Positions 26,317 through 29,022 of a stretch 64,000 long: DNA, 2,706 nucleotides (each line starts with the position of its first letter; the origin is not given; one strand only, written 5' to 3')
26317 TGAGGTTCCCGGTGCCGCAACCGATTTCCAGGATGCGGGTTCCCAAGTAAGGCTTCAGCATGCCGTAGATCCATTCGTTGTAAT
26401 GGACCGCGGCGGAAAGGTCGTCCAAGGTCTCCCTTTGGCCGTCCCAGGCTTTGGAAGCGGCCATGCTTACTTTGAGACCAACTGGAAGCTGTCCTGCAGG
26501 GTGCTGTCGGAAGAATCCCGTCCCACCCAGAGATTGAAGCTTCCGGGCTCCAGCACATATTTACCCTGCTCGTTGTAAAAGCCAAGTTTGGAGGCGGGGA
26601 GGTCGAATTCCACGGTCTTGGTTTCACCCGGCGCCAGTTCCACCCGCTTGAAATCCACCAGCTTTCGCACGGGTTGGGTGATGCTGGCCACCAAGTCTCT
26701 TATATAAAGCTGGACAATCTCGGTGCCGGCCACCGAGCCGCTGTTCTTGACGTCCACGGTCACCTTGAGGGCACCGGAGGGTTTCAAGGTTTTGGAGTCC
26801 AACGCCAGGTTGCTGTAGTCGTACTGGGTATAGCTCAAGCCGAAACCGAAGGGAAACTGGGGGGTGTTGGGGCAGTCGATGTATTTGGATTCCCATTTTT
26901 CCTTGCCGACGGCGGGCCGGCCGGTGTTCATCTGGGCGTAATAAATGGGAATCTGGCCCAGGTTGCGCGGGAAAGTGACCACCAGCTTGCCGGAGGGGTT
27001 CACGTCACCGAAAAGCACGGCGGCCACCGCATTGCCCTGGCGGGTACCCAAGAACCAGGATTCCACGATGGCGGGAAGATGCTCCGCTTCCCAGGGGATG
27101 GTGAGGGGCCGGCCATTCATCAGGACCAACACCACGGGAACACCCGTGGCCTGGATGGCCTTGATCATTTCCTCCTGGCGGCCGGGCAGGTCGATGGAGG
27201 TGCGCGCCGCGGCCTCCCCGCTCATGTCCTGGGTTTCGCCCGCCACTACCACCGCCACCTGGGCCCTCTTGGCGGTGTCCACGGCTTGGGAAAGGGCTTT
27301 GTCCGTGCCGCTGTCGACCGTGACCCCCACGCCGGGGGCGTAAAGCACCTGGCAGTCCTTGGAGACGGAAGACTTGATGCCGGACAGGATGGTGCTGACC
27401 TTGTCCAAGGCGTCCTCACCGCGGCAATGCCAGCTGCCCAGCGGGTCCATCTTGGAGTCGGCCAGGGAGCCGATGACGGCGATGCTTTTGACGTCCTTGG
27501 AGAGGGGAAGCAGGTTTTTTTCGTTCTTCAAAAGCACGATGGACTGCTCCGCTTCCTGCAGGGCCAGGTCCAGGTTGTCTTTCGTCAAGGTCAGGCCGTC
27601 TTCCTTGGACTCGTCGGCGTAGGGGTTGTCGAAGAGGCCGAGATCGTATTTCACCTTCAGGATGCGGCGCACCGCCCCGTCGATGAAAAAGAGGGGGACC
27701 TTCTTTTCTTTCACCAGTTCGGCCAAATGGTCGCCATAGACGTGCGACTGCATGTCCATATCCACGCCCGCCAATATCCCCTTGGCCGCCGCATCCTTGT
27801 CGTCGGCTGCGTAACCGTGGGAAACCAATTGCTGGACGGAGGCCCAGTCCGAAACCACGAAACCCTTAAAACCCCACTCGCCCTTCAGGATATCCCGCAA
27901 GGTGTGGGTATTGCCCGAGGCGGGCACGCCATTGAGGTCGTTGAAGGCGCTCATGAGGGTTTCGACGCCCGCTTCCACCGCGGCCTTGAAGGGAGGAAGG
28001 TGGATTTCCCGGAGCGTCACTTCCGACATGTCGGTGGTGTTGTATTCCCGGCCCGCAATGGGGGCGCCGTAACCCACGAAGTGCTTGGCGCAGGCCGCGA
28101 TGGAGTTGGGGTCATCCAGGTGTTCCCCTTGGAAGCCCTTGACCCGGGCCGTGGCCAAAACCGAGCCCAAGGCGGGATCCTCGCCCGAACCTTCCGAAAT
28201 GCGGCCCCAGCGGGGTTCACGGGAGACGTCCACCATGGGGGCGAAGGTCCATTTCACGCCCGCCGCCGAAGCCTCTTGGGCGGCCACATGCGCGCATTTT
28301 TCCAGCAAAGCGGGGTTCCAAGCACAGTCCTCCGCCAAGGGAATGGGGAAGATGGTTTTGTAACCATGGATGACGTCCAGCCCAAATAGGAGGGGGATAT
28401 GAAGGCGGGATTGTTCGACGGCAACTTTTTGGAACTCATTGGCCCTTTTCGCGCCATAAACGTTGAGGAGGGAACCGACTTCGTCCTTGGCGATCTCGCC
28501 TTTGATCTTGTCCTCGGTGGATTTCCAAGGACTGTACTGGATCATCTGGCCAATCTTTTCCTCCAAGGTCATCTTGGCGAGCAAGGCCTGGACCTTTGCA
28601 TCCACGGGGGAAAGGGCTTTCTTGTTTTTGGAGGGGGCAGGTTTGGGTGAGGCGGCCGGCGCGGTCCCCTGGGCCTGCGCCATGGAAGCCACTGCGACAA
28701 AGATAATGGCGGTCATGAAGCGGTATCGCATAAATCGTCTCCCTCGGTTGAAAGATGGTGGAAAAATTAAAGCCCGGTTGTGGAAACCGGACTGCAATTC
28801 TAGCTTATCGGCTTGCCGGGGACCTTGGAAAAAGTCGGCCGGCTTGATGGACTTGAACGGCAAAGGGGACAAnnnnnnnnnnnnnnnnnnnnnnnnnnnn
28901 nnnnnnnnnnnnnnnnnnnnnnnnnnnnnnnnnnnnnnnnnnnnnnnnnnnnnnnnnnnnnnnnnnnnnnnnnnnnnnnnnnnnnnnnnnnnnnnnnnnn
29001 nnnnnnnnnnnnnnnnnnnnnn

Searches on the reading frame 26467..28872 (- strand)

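Call 54: search_protein_families(library=pfam, proteins=[window:26467-28872:-], max_evalue=0.00001)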
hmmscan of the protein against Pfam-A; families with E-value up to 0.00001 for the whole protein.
window:26467-28872:- (801 aa): 3 families
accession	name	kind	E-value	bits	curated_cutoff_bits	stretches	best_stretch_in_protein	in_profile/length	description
PF00933.27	Glyco_hydro_3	-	2.7e-68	231.2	27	1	102-407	1-316/316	Glycosyl hydrolase family 3 N terminal domain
PF01915.27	Glyco_hydro_3_C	-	5.5e-57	193.4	31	1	445-681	1-200/200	Glycosyl hydrolase family 3 C-terminal domain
PF14310.12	Fn3-like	-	2.2e-25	89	25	1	718-787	1-71/71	Fibronectin type III-like domain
